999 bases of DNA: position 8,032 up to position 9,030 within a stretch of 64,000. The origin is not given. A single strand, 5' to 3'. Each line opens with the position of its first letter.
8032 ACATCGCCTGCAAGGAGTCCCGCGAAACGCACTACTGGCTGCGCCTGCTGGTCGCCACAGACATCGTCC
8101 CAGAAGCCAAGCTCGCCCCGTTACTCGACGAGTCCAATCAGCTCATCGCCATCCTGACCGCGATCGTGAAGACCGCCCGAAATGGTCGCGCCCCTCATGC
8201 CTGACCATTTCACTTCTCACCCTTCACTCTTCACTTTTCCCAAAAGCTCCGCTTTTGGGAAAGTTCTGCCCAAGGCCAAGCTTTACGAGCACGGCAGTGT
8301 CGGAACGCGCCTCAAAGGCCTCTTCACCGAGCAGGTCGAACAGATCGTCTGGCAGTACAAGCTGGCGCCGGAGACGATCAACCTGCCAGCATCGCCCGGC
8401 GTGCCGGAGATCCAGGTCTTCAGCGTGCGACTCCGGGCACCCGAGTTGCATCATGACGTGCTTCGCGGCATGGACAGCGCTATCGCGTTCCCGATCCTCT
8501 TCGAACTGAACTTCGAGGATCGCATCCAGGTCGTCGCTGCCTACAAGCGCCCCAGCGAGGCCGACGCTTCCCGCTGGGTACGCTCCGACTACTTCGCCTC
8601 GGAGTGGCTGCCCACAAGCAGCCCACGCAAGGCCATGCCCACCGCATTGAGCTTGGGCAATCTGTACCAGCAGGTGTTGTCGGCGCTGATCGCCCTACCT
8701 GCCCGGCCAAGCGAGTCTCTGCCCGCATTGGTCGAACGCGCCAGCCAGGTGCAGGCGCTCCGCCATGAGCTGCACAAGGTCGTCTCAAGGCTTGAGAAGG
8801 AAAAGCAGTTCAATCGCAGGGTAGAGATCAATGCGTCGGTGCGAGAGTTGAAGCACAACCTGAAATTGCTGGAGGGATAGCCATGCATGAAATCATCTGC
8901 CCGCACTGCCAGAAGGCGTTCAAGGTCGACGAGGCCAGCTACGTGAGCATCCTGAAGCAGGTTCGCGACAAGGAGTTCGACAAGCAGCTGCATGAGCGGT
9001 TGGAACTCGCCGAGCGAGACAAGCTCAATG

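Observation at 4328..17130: Eight-gene co-directional island with a Type III-like Mod/Res core embedded among SNF2 helicase, DUF4391, DUF2130 and AlbA_2 genes, matching no named defence system I can identify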

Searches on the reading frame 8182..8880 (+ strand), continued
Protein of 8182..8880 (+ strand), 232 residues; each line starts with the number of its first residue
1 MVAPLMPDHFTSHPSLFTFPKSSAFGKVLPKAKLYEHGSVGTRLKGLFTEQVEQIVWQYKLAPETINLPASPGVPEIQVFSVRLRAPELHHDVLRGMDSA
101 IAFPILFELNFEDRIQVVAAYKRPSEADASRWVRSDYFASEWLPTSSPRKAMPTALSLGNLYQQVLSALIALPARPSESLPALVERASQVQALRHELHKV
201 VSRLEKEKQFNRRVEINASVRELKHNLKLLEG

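Call 72: search_protein_families(library=padloc, proteins=[L014:10693-13395:+, L008:10666-13530:+, L019:10689-12569:+, L030:10700-12913:+, L021:10782-13394:+, L003:10707-12098:+, L003:12095-14284:+, L048:12633-13682:+, L003:16238-17338:+, L004:13085-14200:+], max_evalue=0.00001)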
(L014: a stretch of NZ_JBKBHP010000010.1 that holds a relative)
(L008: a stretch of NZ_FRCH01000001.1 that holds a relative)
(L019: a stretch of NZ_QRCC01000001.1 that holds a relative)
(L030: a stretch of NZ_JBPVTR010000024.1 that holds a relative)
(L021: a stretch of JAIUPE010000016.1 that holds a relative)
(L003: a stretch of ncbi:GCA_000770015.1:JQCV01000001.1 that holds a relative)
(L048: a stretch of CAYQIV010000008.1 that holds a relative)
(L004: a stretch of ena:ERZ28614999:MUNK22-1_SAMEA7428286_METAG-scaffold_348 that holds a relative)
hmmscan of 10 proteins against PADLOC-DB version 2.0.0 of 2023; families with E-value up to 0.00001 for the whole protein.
L014:10693-13395:+ (900 aa): 6 families
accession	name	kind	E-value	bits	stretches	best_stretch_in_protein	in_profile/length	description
PDLC00103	GajB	-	6.1e-09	33.3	0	822-877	517-576/612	UrvD helicase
PDLC00132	GajB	-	7.9e-09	32.7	0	647-726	216-298/625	UrvD helicase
PDLC00114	GajB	-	8.9e-09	32.5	0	648-804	218-375/635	UrvD helicase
PDLC01087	C3a187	-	2e-07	28.2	1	647-878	321-544/559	NERD+UvrD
PDLC03802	RTasHel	-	4.8e-07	27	0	648-771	195-303/675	DRT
PDLC00121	GajB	-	4.2e-06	23.6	0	647-772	204-326/565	UrvD helicase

L008:10666-13530:+ (954 aa): 4 families
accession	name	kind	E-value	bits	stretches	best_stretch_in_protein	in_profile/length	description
PDLC04161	HEC-07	-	1.8e-94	315.7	1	421-951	23-553/553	-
PDLC04160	HEC-07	-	6.7e-54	181.3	1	473-951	93-557/557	-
PDLC04159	HEC-07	-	4.4e-48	162.3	1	435-951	25-531/531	-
PDLC04158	HEC-07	-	2.2e-45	153.2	1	479-951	79-526/526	-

L019:10689-12569:+ (626 aa): 92 families (the best 25 are shown)
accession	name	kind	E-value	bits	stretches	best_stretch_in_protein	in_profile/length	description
PDLC02358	Old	-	1.2e-55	187.4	2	212-521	157-458/578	Old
PDLC02979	AriA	-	5.6e-45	152.7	1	1-384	1-373/373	-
PDLC00096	GajA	-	8.9e-30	102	2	211-486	159-425/630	AAA ATPase domain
PDLC00067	GajA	-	6.4e-27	92.3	2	205-517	171-467/604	AAA ATPase domain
PDLC00085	GajA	-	1.5e-25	88.1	2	355-513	301-444/580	AAA ATPase domain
PDLC00086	GajA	-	2.8e-24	83.9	2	251-530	222-483/600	AAA ATPase domain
PDLC00062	GajA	-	1.5e-23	81.1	2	200-417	164-377/639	AAA ATPase domain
PDLC00065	GajA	-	1.6e-23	81.4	2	320-547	315-542/670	AAA ATPase domain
PDLC00071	GajA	-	4.8e-23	79.8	2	204-512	150-438/588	AAA ATPase domain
PDLC00070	GajA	-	8e-23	78.9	2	204-517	159-457/596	AAA ATPase domain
PDLC00093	GajA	-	8.6e-23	78.9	2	222-526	258-566/736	AAA ATPase domain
PDLC00077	GajA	-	5.4e-22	76.1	1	196-523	194-511/616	AAA ATPase domain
PDLC00094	GajA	-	2.9e-21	73.6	2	253-515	215-459/569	AAA ATPase domain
PDLC04168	GajA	-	5.8e-20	69.5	2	214-518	170-439/570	-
PDLC00063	GajA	-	9.3e-20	68.7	2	192-457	191-468/679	AAA ATPase domain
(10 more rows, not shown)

L030:10700-12913:+ (737 aa): 17 families
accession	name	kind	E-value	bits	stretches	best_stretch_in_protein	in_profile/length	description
PDLC04886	PDC-S06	-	1.9e-229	762.2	1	5-735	1-723/727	-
PDLC04890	PDC-S06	-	9.6e-136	452.2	1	5-735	1-723/732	-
PDLC04894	PDC-S06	-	2.8e-54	182.9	1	36-707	32-713/740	-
PDLC04897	PDC-S06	-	3e-51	172.9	1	5-733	1-722/727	-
PDLC04887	PDC-S06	-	9.7e-45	151.4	1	5-698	1-745/790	-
PDLC04896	PDC-S06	-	1.1e-29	101.6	1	77-709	87-702/732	-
PDLC04898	PDC-S06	-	8.3e-27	91.8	1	254-694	272-710/752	-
PDLC04891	PDC-S06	-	1.2e-15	55.1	1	264-610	378-711/858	-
PDLC02360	PrrC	-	4.9e-15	53.4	1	448-731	93-351/372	PrrC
PDLC03859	LmuB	-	5.1e-13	47.1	1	107-587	190-590/611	-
PDLC04895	PDC-S06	-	1.9e-12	44.5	1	422-615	470-659/784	-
PDLC04889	PDC-S06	-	3.6e-11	40.3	1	178-375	122-316/693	-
PDLC02335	AbiLi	-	2.1e-10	38.2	1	3-52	47-96/326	AbiLi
PDLC04893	PDC-S06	-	1e-08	32.1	1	263-607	375-712/862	-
PDLC04135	mad3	-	1.2e-08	32.9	0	5-54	1-44/374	mads_3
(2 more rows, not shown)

L021:10782-13394:+ (870 aa): 15 families
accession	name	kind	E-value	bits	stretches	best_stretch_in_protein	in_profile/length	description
PDLC04891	PDC-S06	-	2.6e-188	626.2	1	8-863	4-856/858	-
PDLC04893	PDC-S06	-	2.8e-179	596.4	1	18-864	13-860/862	-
PDLC04888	PDC-S06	-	5e-68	228.1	1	71-830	77-818/851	-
PDLC04892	PDC-S06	-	9.9e-62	207.4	1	35-699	32-680/843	-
PDLC04886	PDC-S06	-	2.8e-15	54.2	1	382-710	255-589/727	-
PDLC04887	PDC-S06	-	4.7e-14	49.9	1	556-706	484-629/790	-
PDLC04135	mad3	-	1.6e-13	48.9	1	626-697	259-327/374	mads_3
PDLC04894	PDC-S06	-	2.7e-12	44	1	383-698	268-575/740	-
PDLC04895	PDC-S06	-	2.4e-11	40.9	1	626-692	557-628/784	-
PDLC04889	PDC-S06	-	1.8e-10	38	1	624-704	411-493/693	-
PDLC04890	PDC-S06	-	5e-10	36.6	1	384-699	258-579/732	-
PDLC03859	LmuB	-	7.7e-09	33.3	1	379-694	328-586/611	-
PDLC04898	PDC-S06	-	1.3e-07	28.3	1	625-697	527-611/752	-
PDLC04897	PDC-S06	-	1.4e-07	28.5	0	629-701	505-586/727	-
PDLC02663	DndD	-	1.4e-06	25.4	1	545-693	481-634/675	DndD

L003:10707-12098:+ (463 aa): 23 families
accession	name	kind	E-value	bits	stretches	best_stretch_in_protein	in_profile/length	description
PDLC04079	SIR2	-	3.6e-163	541.1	1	52-455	29-427/430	-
PDLC04084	SIR2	-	3.4e-44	149.7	1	35-408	5-366/414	-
PDLC02186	SIR2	-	3.8e-36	123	1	61-382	16-335/412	-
PDLC04076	SIR2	-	2.1e-31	107.6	1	124-381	78-331/406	-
PDLC04093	SIR2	-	2.5e-31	107.1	1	67-386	16-308/395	-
PDLC04090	SIR2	-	9e-28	95.6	1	33-391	6-359/426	-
PDLC04075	SIR2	-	1.2e-27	94.8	1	49-381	27-345/414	-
PDLC04085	SIR2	-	5.7e-26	89.4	1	163-384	159-382/463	-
PDLC04081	SIR2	-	9.5e-24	82.2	1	191-366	120-280/345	-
PDLC04088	SIR2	-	1.3e-21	75.2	1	172-385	137-328/390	-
PDLC04094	SIR2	-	8.4e-21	72.6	1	157-376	103-288/399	-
PDLC04087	SIR2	-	2.4e-18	64.1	1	163-382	92-285/343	-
PDLC04082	SIR2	-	5.6e-16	56.4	1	66-372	10-276/345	-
PDLC04080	SIR2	-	2.1e-13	48.2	1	207-393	125-313/347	-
PDLC04074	SIR2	-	1.3e-11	42.2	1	136-370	78-288/357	-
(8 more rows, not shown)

L003:12095-14284:+ (729 aa): 16 families
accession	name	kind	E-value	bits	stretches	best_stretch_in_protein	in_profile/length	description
PDLC04098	HerA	-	2.6e-272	903.4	1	5-700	4-684/686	-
PDLC04102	HerA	-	4.6e-96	320.6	1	13-674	9-639/654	-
PDLC04105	HerA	-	1.6e-91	305.7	1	10-676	8-557/576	-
PDLC04106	HerA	-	6.3e-85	284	1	114-676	100-650/667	-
PDLC02188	HerA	-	7.1e-60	201.4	2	443-675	330-563/578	-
PDLC02185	HerA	-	2.5e-58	196.2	2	446-673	350-580/585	-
PDLC04097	HerA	-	2.5e-56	189.6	2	484-673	426-612/618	-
PDLC04100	HerA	-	4.8e-56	188.6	2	446-673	347-573/580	-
PDLC04103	HerA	-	1.9e-55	186.3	2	438-673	348-575/579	-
PDLC04104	HerA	-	1.3e-45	153.8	1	443-676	131-358/379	-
PDLC04101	HerA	-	2.3e-20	70.7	1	116-288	103-275/400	-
PDLC04140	mad8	-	2.9e-16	57.9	1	176-652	27-299/314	mads_8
PDLC01055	HerA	-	4.7e-15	53.4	1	523-652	408-524/532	Type III coevolved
PDLC04107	HerA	-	3.4e-13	47.3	1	114-264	103-252/306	-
PDLC04099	HerA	-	1.8e-12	45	1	115-228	103-212/214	-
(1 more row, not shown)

L048:12633-13682:+ (349 aa): 1 family
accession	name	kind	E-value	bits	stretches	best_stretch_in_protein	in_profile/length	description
PDLC04553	PDC-M27B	-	4.5e-06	23.6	1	105-153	101-153/635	-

L003:16238-17338:+ (366 aa): 28 families (the best 25 are shown)
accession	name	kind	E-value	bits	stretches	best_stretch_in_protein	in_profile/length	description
PDLC04795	PDC-S02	-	3.2e-145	481.8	1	1-363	16-352/357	-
PDLC04831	PDC-S02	-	1e-143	477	1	5-363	6-339/346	-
PDLC04810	PDC-S02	-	1.6e-141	469.7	1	3-362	4-351/355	-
PDLC04803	PDC-S02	-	2.4e-94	314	1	74-360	6-263/269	-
PDLC04807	PDC-S02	-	7.5e-88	293.1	1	1-359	4-344/351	-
PDLC04826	PDC-S02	-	6.3e-82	272.5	1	3-241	3-217/222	-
PDLC04813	PDC-S02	-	2.1e-74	247.2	1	195-363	2-170/175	-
PDLC04822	PDC-S02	-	1.7e-73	245.8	1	2-318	2-289/294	-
PDLC04811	PDC-S02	-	1.5e-55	185.7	2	5-107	7-109/172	-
PDLC04804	PDC-S02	-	5.1e-53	177.8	2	127-214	104-191/203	-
PDLC04798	PDC-S02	-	2.4e-50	169.7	1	198-362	48-214/222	-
PDLC04827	PDC-S02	-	5.1e-50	168.2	1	1-251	1-229/234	-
PDLC04820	PDC-S02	-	3.7e-44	149.1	2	130-330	123-295/332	-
PDLC04800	PDC-S02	-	6.7e-41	137.6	1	2-147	2-123/129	-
PDLC01464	PD_DExK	-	1.3e-35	120.5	1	133-274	1-126/126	"CAS-I,CAS-II,CAS-III,CAS-IV,CAS-V,CAS-VI; associated"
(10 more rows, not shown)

L004:13085-14200:+ (371 aa): 6 families
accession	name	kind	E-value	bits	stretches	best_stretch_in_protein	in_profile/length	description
PDLC03963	SoFic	-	9.1e-115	381.9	1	2-365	7-358/361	-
PDLC04966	PDC-S24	-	2.4e-19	67.6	1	88-247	213-370/497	-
PDLC04840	PDC-S04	-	2.8e-19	67.8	1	50-215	11-175/227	-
PDLC04836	PDC-S04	-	1.1e-15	55.5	1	58-210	33-183/244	-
PDLC04837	PDC-S04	-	1.1e-14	52.3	1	58-243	33-206/234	-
PDLC04839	PDC-S04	-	2.6e-10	38.3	1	106-247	55-185/205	-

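Call 76: search_protein_families(library=pfam, proteins=[P0124, P0247, L014:5818-6717:+, L033:5803-6708:+, L051:4101-4310:+, L028:5618-6664:+, L087:5557-6567:+], max_evalue=0.001)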
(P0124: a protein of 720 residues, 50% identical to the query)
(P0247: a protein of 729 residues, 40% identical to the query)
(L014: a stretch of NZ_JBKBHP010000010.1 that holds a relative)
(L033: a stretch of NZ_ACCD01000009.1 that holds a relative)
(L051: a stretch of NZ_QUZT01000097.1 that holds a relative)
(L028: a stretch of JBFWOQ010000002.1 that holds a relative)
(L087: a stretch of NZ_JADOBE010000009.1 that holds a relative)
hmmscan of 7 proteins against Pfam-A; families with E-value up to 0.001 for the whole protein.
P0124 (720 aa): 1 family
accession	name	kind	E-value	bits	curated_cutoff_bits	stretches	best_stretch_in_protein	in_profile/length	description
PF14335.11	DUF4391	-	1e-53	183.1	29.9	1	11-221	2-232/232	Domain of unknown function (DUF4391)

P0247 (729 aa): 4 families
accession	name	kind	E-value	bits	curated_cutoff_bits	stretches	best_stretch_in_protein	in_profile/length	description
PF14335.11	DUF4391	-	7.9e-46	157.3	29.9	1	525-720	16-231/232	Domain of unknown function (DUF4391)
PF00176.29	SNF2-rel_dom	-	1.1e-12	48.2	24.9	1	264-419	11-176/290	SNF2-related domain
PF04851.21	ResIII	-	1.1e-08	35.6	22.5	1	251-407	4-163/164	Type III restriction enzyme, res subunit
PF00270.35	DEAD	-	3e-07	30.7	26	1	265-407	10-161/167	DEAD/DEAH box helicase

L014:5818-6717:+ (299 aa): 1 family
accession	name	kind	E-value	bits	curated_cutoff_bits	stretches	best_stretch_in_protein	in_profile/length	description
PF13280.12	WYL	-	5.4e-13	49.2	21.8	1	121-186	1-67/70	WYL domain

L033:5803-6708:+ (301 aa): 1 family
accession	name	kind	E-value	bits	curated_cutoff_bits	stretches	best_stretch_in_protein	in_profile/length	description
PF13280.12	WYL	-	2.3e-13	50.4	21.8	1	124-191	1-69/70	WYL domain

L051:4101-4310:+ (69 aa): 0 families

L028:5618-6664:+ (348 aa): 1 family
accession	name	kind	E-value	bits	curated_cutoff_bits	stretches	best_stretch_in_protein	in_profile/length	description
PF02661.23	Fic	-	8.3e-14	52.6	24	1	108-214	2-93/93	Fic/DOC family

L087:5557-6567:+ (336 aa): 2 families
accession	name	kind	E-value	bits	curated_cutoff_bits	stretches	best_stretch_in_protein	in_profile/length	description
PF13280.12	WYL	-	5.7e-12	45.9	21.8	1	156-225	1-70/70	WYL domain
PF25583.1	WCX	-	9e-10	39.2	23.9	1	255-329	3-75/76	WCX domain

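Call 77: search_dna_similar(query=window:8197-8880:+, collection=phages, mode=protein, max_rows=15)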
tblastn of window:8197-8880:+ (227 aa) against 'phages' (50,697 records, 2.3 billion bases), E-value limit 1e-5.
Records with a match: 2; places in all: 2; records where one place covers at least 80% of the query: 2.
Best place of each record, by identity: <60% 2.
By first word of the organism name: Bacteriophage 2.
By host as written in the record: - 2.
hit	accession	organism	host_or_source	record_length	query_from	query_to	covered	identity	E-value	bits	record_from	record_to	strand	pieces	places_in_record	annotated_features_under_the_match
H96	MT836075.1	Bacteriophage sp.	human fecal samples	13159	10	227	96%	34.8%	2e-34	135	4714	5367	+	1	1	record has no annotation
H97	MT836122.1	Bacteriophage sp.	human fecal samples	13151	10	225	95%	24.5%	2e-15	80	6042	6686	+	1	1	record has no annotation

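Call 104: fold_search(model_id=the predicted structure, library=viral)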
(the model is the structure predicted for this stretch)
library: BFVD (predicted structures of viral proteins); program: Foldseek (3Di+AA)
matches with E <= 10: 393; with E <= 0.001: 0
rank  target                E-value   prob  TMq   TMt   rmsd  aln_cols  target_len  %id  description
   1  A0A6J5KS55            8.9e-02  0.60  0.24  0.26  15.1       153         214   12  Uncharacterized protein [uncultured Caudovirales phage]
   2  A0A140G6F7            1.1e-01  0.20  0.18  0.11  15.4       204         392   12  RecB-like exonuclease [Arthrobacter phage KellEzio]
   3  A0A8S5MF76            1.4e-01  0.28  0.19  0.06  10.0        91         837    9  Tail protein [Siphoviridae sp. ctYh54]
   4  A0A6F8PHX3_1          1.8e-01  0.16  0.17  0.06  12.4        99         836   13  (no name in the UniProt tables at hand)
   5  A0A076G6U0            2.2e-01  0.20  0.19  0.15   9.4       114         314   10  Exopolyphosphatase [Bacillus phage Bobb]
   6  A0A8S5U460            2.5e-01  0.06  0.13  0.16  21.9       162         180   13  Uncharacterized protein [Siphoviridae sp. ct6GI21]
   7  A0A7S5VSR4            3.6e-01  0.75  0.22  0.09   9.6       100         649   18  (no name in the UniProt tables at hand)
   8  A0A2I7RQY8            3.6e-01  0.20  0.23  0.19  14.6       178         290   11  (no name in the UniProt tables at hand)
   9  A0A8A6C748            4.0e-01  0.54  0.23  0.20  10.8       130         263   18  (no name in the UniProt tables at hand)
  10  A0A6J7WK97            4.0e-01  0.08  0.12  0.18  12.8       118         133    6  Uncharacterized protein [uncultured Caudovirales phage]
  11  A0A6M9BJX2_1          4.3e-01  0.08  0.17  0.04  17.9       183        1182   12  RNA-directed RNA polymerase [Kummerowia striata picorna-like virus]
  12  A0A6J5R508            4.6e-01  0.10  0.19  0.20  19.6       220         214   10  Essential recombination function protein [uncultured Caudovirales phage]
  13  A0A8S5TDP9            4.6e-01  0.06  0.14  0.23  15.5       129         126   12  Uncharacterized protein [Myoviridae sp. ct3pM2]
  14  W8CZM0                4.8e-01  0.15  0.23  0.17   9.9       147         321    7  Phosphohydrolase [Erwinia phage PhiEaH1]
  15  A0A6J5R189            5.5e-01  0.75  0.27  0.40   7.3       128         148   15  Uncharacterized protein [uncultured Caudovirales phage]
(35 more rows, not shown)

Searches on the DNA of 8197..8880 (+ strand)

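Call 49: search_dna_similar(query=L033:8000-11000:+, collection=ecoli_genomes, mode=distant, max_rows=10)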
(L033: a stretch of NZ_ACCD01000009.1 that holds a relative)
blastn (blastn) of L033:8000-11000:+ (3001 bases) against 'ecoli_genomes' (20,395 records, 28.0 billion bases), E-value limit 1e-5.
Records with a match: 87; places in all: 87; records where one place covers at least 80% of the query: 54.
Genomes with a match: 87 of 5426; with a place that covers at least 80% of the query: 54. Places per genome that has any: lowest 1, median 1, highest 1. On chromosomes: 78 places; on plasmids: 9.
Best place of each record, by identity: 95-99% 8; 90-95% 46; 60-80% 33.
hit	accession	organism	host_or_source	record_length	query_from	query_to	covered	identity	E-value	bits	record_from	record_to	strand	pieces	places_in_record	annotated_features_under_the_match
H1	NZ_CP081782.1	Escherichia coli strain 0H26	-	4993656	1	2979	99%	95.9%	0e+0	4826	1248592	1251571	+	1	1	helicase-related protein | DUF4391 domain-containing protein | ATP-binding domain-containing protein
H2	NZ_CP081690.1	Escherichia coli strain 0H25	-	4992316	1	2979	99%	95.9%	0e+0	4826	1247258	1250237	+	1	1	helicase-related protein | DUF4391 domain-containing protein | ATP-binding domain-containing protein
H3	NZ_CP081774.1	Escherichia coli strain 0H24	-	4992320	1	2979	99%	95.9%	0e+0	4826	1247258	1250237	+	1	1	helicase-related protein | DUF4391 domain-containing protein | ATP-binding domain-containing protein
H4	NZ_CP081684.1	Escherichia coli strain 0H23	-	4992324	1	2979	99%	95.9%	0e+0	4826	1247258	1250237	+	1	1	helicase-related protein | DUF4391 domain-containing protein | ATP-binding domain-containing protein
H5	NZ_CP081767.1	Escherichia coli strain 0H18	-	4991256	1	2979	99%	95.9%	0e+0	4826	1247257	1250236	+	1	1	helicase-related protein | DUF4391 domain-containing protein | ATP-binding domain-containing protein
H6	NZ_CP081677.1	Escherichia coli strain 0H15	-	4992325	1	2979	99%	95.9%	0e+0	4826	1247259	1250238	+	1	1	helicase-related protein | DUF4391 domain-containing protein | ATP-binding domain-containing protein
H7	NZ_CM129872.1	Escherichia coli strain PCP06171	seawater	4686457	1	2979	99%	95.9%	0e+0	4826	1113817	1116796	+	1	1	helicase-related protein | DUF4391 domain-containing protein | ATP-binding domain-containing protein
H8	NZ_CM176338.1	Escherichia coli strain CAVP776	Homo sapiens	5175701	1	2979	99%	95.9%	0e+0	4826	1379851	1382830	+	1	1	helicase-related protein | DUF4391 domain-containing protein | ATP-binding domain-containing protein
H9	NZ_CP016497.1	Escherichia coli strain UPEC 26-1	Homo sapiens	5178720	1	2963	99%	92.7%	0e+0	4375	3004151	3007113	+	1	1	helicase-related protein | DUF4391 domain-containing protein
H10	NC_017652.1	Escherichia coli str. 'clone D i14' strain clone D i14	-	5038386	1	2963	99%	92.7%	0e+0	4375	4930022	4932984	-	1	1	helicase-related protein | DUF4391 domain-containing protein | hypothetical protein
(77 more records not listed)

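Call 51: get_annotated_region(hit=H10, flank=12000)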
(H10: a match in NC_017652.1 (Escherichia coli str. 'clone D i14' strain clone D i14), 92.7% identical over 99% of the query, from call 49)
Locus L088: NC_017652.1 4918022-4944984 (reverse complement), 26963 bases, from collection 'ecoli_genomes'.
description: Escherichia coli str. 'clone D i14', complete sequence
organism: Escherichia coli str. 'clone D i14' strain clone D i14 (NCBI taxid 885275)
replicon: chromosome; assembly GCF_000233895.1
host: -; source: -; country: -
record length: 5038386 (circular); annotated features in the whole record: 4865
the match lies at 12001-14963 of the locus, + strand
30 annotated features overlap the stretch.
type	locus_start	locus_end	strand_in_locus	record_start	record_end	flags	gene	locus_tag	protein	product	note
CDS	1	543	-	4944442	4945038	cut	fimE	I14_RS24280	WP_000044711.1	type 1 fimbria switch DNA invertase FimE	upgraded from regulatory protein to switch DNA invertase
CDS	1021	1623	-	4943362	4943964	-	fimB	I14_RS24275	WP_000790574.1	type 1 fimbria switch DNA invertase FimB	-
CDS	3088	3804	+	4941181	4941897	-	nanC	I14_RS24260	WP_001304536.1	N-acetylneuraminic acid outer membrane channel NanC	-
CDS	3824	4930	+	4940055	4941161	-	nanM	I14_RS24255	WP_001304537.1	N-acetylneuraminate epimerase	-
CDS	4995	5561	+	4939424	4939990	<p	-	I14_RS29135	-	sialate O-acetylesterase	incomplete; partial in the middle of a contig; missing C-terminus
CDS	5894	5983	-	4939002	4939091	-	-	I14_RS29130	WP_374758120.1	hypothetical protein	-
CDS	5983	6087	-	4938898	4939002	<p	-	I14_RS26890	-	HNH endonuclease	incomplete; partial in the middle of a contig; missing N-terminus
CDS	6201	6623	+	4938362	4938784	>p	-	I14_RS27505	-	phosphorothioated DNA-binding restriction endonuclease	incomplete; partial in the middle of a contig; missing N-terminus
CDS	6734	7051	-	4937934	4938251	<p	-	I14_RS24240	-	hypothetical protein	incomplete; partial in the middle of a contig; missing N-terminus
CDS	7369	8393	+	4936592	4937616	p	-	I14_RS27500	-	IS630-like element ISEc40 family transposase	frameshifted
CDS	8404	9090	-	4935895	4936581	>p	-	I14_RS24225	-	hypothetical protein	incomplete; partial in the middle of a contig; missing C-terminus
CDS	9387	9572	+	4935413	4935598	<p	-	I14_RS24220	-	BrxA family protein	incomplete; partial in the middle of a contig; missing C-terminus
CDS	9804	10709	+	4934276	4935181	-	-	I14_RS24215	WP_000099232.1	helix-turn-helix transcriptional regulator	-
CDS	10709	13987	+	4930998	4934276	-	-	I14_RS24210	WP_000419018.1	helicase-related protein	-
CDS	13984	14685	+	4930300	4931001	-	-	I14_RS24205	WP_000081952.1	DUF4391 domain-containing protein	-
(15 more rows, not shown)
